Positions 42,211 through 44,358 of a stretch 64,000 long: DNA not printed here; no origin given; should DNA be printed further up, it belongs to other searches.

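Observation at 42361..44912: Three-domain cNMP-binding / P-loop / patatin phospholipase fused in one protein and translationally coupled to a secreted DUF3108-like gene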

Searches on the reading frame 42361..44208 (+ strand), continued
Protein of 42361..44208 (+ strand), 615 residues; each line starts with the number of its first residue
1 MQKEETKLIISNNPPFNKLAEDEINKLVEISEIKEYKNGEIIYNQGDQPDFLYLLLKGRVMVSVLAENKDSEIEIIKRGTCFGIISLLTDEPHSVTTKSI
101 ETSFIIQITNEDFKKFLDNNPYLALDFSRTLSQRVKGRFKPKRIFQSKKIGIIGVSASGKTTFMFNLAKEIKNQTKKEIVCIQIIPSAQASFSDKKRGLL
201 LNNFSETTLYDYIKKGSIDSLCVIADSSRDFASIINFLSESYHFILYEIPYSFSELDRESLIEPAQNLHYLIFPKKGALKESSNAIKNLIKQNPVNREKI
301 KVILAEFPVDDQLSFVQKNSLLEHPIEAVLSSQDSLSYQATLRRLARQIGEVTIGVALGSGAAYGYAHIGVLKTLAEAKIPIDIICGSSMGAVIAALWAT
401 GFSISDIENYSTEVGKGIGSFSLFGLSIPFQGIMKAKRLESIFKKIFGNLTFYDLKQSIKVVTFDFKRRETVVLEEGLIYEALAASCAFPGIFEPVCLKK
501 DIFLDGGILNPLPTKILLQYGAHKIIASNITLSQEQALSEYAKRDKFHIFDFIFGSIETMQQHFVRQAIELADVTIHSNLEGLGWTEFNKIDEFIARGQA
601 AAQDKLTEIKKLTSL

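Call 10: find_encoding_contigs(protein=P0096, flank=6000, max_places=2)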
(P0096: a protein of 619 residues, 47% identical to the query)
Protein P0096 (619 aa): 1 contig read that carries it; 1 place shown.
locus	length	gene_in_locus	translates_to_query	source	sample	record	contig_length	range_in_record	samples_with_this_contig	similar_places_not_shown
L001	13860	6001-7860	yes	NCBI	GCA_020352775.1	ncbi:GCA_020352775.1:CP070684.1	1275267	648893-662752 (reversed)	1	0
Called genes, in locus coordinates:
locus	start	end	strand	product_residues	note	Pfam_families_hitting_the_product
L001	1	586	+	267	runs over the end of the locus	-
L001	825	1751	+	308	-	-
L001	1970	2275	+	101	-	-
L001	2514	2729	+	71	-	PF12728:HTH_17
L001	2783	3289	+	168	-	PF02357:NusG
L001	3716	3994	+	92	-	PF09095:AmyA-gluTrfs_C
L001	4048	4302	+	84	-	PF11154:DUF2934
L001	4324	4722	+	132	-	PF19571:ACT_8, PF01842:ACT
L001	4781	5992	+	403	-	PF00232:Glyco_hydro_1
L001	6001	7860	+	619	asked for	PF00027:cNMP_binding, PF01734:Patatin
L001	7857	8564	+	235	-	PF11306:DUF3108 (weak)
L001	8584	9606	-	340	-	PF00142:Fer4_NifH, PF01656:CbiA, PF02374:ArsA_ATPase (weak), PF06564:CBP_BcsQ, PF09140:MipZ, PF10609:ParA, PF13614:AAA_31, PF16561:AMPK1_CBM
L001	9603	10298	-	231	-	-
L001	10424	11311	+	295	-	PF25084:LbH_EIF2B (faint), PF25087:GMPPB_C (faint), PF00132:Hexapep, PF13720:Acetyltransf_11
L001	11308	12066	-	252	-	PF08704:GCD14, PF01135:PCMT, PF00398:RrnaAD (weak), PF13847:Methyltransf_31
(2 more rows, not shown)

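Call 11: find_encoding_contigs(protein=P0054, flank=6000, max_places=2)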
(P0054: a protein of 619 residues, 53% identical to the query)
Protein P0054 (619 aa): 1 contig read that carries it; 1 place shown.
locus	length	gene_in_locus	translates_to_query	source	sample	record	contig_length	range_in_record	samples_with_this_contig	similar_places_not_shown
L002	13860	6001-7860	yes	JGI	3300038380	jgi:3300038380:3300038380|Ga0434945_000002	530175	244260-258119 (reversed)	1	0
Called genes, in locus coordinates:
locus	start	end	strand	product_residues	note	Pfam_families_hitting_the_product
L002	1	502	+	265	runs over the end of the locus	PF04060:FeS, PF12838:Fer4_7 (weak), PF13237:Fer4_10 (weak), PF14697:Fer4_21 (weak), PF13187:Fer4_9 (weak), PF25160:LdpA_Fe-S-bd (weak), PF00037:Fer4 (weak), PF12837:Fer4_6 (weak), +3 more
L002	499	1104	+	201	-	PF00551:Formyl_trans_N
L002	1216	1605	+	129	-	PF13584:BatD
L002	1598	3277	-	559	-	PF00004:AAA, PF07728:AAA_5 (weak), PF17862:AAA_lid_3, PF01434:Peptidase_M41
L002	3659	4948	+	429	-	PF03952:Enolase_N, PF00113:Enolase_C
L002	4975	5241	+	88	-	PF04977:DivIC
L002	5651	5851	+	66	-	PF00313:CSD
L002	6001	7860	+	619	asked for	PF00027:cNMP_binding, PF01734:Patatin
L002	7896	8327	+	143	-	PF00583:Acetyltransf_1, PF13673:Acetyltransf_10 (weak), PF13508:Acetyltransf_7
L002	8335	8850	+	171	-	-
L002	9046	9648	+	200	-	PF13505:OMP_b-brl (weak), PF09411:PagL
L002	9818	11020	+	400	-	PF00072:Response_reg, PF00990:GGDEF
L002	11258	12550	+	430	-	PF00206:Lyase_1, PF10397:ADSL_C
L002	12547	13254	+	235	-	PF01259:SAICAR_synt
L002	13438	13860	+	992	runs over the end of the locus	PF02700:PurS, PF18072:FGAR-AT_linker, PF00586:AIRS, PF02769:AIRS_C, PF00586:AIRS, PF02769:AIRS_C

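Call 12: find_encoding_contigs(protein=P0034, flank=6000, max_places=2)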
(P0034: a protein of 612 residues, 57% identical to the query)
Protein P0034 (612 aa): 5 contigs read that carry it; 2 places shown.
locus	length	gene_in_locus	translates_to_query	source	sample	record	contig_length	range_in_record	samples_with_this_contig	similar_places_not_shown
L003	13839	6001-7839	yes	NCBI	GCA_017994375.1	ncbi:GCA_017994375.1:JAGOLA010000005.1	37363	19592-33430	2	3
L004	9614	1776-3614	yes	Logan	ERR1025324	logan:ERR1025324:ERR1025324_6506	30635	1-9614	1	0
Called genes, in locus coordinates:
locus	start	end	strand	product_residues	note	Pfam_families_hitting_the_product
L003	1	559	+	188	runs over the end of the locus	PF01066:CDP-OH_P_transf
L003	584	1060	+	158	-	PF04608:PgpA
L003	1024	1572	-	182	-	PF10469:AKAP7_NLS (weak), PF02834:LigT_PEase, PF13563:2_5_RNA_ligase2, PF02834:LigT_PEase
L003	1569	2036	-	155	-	PF02464:CinA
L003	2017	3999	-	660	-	PF00580:UvrD-helicase, PF01443:Viral_helicase1 (faint), PF13245:AAA_19, PF13361:UvrD_C, PF13538:UvrD_C_2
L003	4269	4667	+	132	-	PF01842:ACT (faint), PF19571:ACT_8 (weak)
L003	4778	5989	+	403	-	PF00232:Glyco_hydro_1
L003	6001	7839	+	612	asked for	PF00027:cNMP_binding, PF01734:Patatin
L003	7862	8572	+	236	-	-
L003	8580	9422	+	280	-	PF25084:LbH_EIF2B, PF25087:GMPPB_C (weak), PF00132:Hexapep, PF25087:GMPPB_C (weak), PF00132:Hexapep (weak), PF13720:Acetyltransf_11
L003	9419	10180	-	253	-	PF01135:PCMT, PF08704:GCD14, PF00398:RrnaAD (weak), PF01209:Ubie_methyltran (weak), PF05175:MTS (weak), PF13847:Methyltransf_31, PF08241:Methyltransf_11 (weak), PF13649:Methyltransf_25 (weak)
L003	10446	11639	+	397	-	PF01676:Metalloenzyme, PF10143:PhosphMutase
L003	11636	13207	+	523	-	PF02554:CstA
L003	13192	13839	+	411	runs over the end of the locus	PF00696:AA_kinase, PF01842:ACT, PF22468:ACT_9, PF13840:ACT_7, PF22468:ACT_9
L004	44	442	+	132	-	PF01842:ACT (faint), PF19571:ACT_8 (weak)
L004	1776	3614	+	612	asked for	PF00027:cNMP_binding, PF01734:Patatin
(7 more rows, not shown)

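Call 27: predict_structure(alignment_id=A2)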
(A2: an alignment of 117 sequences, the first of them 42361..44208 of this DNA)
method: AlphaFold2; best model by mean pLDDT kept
length: 615 residues; sequences in the alignment: 117
mean_pLDDT: 85.9   pTM: 0.84
mean pLDDT of the five models: 85.9, 85.5, 85.0, 82.1, 78.9
residues with pLDDT >= 90: 257; 70-90: 316; 50-70: 31; < 50: 11
segments of 3 or more residues with pLDDT < 50: 422-432
pLDDT, mean of each block of 10 residues (from residue 1): 81 83 92 95 92 91 85 87 85 91 93 92 84 74 87 89 96 93 91 85 83 93 89 89 94 87 92 91 93 88 80 80 88 84 91 91 92 95 91 94 93 80 41 64 90 83 86 86 82 70 80 87 90 75 70 72 84 90 82 96 94 76
secondary structure, 60 per line:
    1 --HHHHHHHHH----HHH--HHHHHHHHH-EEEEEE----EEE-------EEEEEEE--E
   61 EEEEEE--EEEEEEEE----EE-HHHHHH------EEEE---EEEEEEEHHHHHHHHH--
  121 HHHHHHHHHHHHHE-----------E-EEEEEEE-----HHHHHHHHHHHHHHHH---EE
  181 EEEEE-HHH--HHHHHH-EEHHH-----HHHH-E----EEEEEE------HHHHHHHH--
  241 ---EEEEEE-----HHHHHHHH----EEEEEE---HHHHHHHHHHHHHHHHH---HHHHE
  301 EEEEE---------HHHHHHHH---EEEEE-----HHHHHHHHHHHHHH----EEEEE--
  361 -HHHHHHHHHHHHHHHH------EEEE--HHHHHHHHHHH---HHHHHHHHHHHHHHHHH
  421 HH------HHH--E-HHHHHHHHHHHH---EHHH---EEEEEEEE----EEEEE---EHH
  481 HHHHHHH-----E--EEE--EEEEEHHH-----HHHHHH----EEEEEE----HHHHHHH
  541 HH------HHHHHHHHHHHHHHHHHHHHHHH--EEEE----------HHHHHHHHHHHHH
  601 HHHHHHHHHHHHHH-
elements in order: H3-11 H21-29 E31-36 E41-43 E51-57 E60-66 E69-76 H84-89 E96-99 E103-109 H110-118 H121-133 E148-154 H160-175 E179-185 H192-197 H209-212 E219-224 H231-238 E244-249 H255-262 E267-272 H276-292 H296-299 E300-305 H315-322 E326-330 H336-349 E354-358 H362-377 E384-387 H390-400 H404-422 H436-447 E458-465 E470-474 H479-487 E496-498 E501-505 H514-519 E524-529 H534-542 H549-571 E574-577 H588-614

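Call 35: find_related_loci(query=A2, collection=genome_contigs, flank=4000)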
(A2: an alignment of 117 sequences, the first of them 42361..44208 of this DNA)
Query A2 (615 aa) in genome_contigs; peptide patterns used: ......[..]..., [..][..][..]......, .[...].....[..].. (x = any residue, [..] = any of these).
416 stretches matched a pattern; 370 encode a relative of the query (tblastn E <= 1e-3); the best 80 are kept; 79 distinct loci.
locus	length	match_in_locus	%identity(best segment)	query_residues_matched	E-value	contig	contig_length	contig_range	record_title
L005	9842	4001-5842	71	1-614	0e+0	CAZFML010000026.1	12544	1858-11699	MAG TPA_asm: uncultured Planctomycetia bacterium isolate SRP077602_co2_410 genome assembly, contig: NODE_7562_length_125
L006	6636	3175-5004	68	1-613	0e+0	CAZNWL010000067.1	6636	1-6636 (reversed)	MAG TPA_asm: uncultured Planctomycetia bacterium isolate SRP098346_co1_239 genome assembly, contig: NODE_16419_length_66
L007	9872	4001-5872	61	1-615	0e+0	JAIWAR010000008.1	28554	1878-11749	MAG: Methanosarcinales archaeon isolate SFP3_US_05_3 NODE_153_length_28554_cov_4.734407, whole genome shotgun sequence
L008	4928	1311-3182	59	1-615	0e+0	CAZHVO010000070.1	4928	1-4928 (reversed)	MAG TPA_asm: uncultured Planctomycetia bacterium isolate SRP178699_co2_518 genome assembly, contig: NODE_21672_length_49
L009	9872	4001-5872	59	1-615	0e+0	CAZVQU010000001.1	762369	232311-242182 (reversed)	MAG TPA_asm: uncultured Planctomycetia bacterium isolate SRP167671_co3_96 genome assembly, contig: NODE_2_length_762369_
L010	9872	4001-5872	59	1-615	0e+0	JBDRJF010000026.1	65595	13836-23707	MAG: Candidatus Omnitrophota bacterium isolate MEGAHIT-group-1.630 k141_13772998, whole genome shotgun sequence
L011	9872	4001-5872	58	1-615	0e+0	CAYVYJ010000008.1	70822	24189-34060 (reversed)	MAG TPA_asm: uncultured Planctomycetia bacterium isolate SRP167671_co1_67 genome assembly, contig: NODE_386_length_70822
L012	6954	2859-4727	58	1-614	0e+0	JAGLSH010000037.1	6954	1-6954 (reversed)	MAG: Candidatus Omnitrophota bacterium isolate RS_9_46 ROV157_9.bin.46.fa_37, whole genome shotgun sequence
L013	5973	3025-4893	58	1-614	0e+0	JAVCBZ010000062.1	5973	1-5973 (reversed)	MAG: Candidatus Susulua stagnicola isolate MAG_3300035698_1005 Ga0374944_004458, whole genome shotgun sequence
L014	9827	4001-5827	58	1-613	0e+0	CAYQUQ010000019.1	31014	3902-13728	MAG TPA_asm: uncultured Planctomycetia bacterium isolate SRP200020_co1_304 genome assembly, contig: NODE_1916_length_310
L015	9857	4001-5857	57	1-614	0e+0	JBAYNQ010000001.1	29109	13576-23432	MAG: Candidatus Omnitrophota bacterium isolate SO_2016_LW1_69 scaffold01355_LW64-88_2016, whole genome shotgun sequence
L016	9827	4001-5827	57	1-612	0e+0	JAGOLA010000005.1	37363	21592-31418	MAG: Candidatus Omnitrophota bacterium isolate Go_SlDig_bin_159 Go_SlDig_2902_length_37363_cov_4.722527, whole genome sh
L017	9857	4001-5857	57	1-614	0e+0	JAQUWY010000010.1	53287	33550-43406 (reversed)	MAG: Candidatus Omnitrophota bacterium isolate STD2_200 NODE_2083_length_53287_cov_5.513713_Sandtown_D2, whole genome sh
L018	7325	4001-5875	58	1-615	0e+0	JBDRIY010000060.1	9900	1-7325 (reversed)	MAG: Candidatus Omnitrophota bacterium isolate MEGAHIT-group-1.613 k141_4816317, whole genome shotgun sequence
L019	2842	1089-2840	59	1-575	0e+0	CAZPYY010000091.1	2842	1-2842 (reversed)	MAG TPA_asm: uncultured Planctomycetia bacterium isolate binchicken_co330_156 genome assembly, contig: NODE_32802_length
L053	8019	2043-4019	37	9-612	8e-122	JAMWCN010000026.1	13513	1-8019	MAG: Candidatus Omnitrophota bacterium isolate QZM4_1.bins.127.Tibet NODE_13086_length_13513_cov_4.902435, whole genome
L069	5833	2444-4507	31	1-612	9e-94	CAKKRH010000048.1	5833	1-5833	Omnitrophica bacterium GWA2_41_15 isolate Hainich-H52-bin157-1 genome assembly, contig: H52-bin157_1_Hain_H52_02um_R3_12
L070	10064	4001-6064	31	1-612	7e-92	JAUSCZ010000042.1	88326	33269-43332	MAG: Candidatus Omnitrophota bacterium isolate E14_concoct.bin.43 E14_k141_1837752, whole genome shotgun sequence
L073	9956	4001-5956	28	14-612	2e-79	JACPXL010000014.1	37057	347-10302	MAG: Candidatus Omnitrophota bacterium isolate NC_groundwater_836_Pr1_B-0.1um_47_21 Montesol18_Bp1_scaffold_89327, whole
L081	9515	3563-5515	26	16-612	2e-71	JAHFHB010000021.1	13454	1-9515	MAG: Candidatus Omnitrophota bacterium isolate nzgw329 NODE_6882_length_13455_cov_2.821209, whole genome shotgun sequenc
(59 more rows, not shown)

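Call 41: fold_search(model_id=the predicted structure, library=pdb)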
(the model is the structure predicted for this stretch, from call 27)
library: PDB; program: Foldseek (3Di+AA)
matches with E <= 10: 1911; with E <= 0.001: 818
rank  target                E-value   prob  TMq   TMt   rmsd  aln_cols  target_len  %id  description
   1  5fya_A                9.3e-19  1.00  0.36  0.84   3.4       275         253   26  Cubic crystal of the native PlpD (released 2016-04-06)
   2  5fqu_A                4.4e-18  1.00  0.35  0.81   3.9       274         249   28  Orthorhombic crystal structure of of PlpD (selenomethionine derivative) (released 2016-04-06)
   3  5fqu_B                6.1e-18  1.00  0.35  0.81   4.3       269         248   28  Orthorhombic crystal structure of of PlpD (selenomethionine derivative) (released 2016-04-06)
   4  5fya_B                7.6e-18  1.00  0.35  0.82   4.9       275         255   26  Cubic crystal of the native PlpD (released 2016-04-06)
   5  9ion_B                6.5e-14  1.00  0.34  0.66   5.0       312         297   19  Cryo-EM structure of cUA bound CapE filament (released 2025-05-21)
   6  9ioq                  1.3e-13  1.00  0.35  0.66   5.1       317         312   18  Crystal structure of CapE bound cUA (released 2025-05-21)
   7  9ion_C                5.3e-13  1.00  0.33  0.65   5.2       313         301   19  Cryo-EM structure of cUA bound CapE filament (released 2025-05-21)
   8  9ion_D                7.4e-13  1.00  0.33  0.64   5.6       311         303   19  Cryo-EM structure of cUA bound CapE filament (released 2025-05-21)
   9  9kh6_A                8.3e-13  1.00  0.34  0.59   5.5       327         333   18  cryo-EM structure of lipase/ligand/substrate complex (released 2026-03-04)
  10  9ion_A                1.6e-12  1.00  0.34  0.66   4.2       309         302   20  Cryo-EM structure of cUA bound CapE filament (released 2025-05-21)
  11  9kej_A                2.4e-12  1.00  0.35  0.59   5.6       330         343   16  Cryo-EM structure of AbCapV S58A filament bound with 3'3'-cGAMP (released 2025-11-12)
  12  9iop_C                3.5e-12  1.00  0.34  0.65   5.1       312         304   19  Cryo-EM structure of cUA and MAFP bound CapE filament (released 2025-05-21)
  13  9kh7_A                5.4e-12  1.00  0.33  0.65   5.2       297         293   20  cryo-EM structure of lipase/ligand complex (released 2025-11-12)
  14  9iom                  5.7e-12  1.00  0.35  0.68   4.8       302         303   22  CapE apo form (released 2025-05-21)
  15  9jeh_A                7.6e-12  1.00  0.35  0.59   5.4       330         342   17  Cryo-EM structure of AbCapV dimer, apo form (released 2025-11-19)
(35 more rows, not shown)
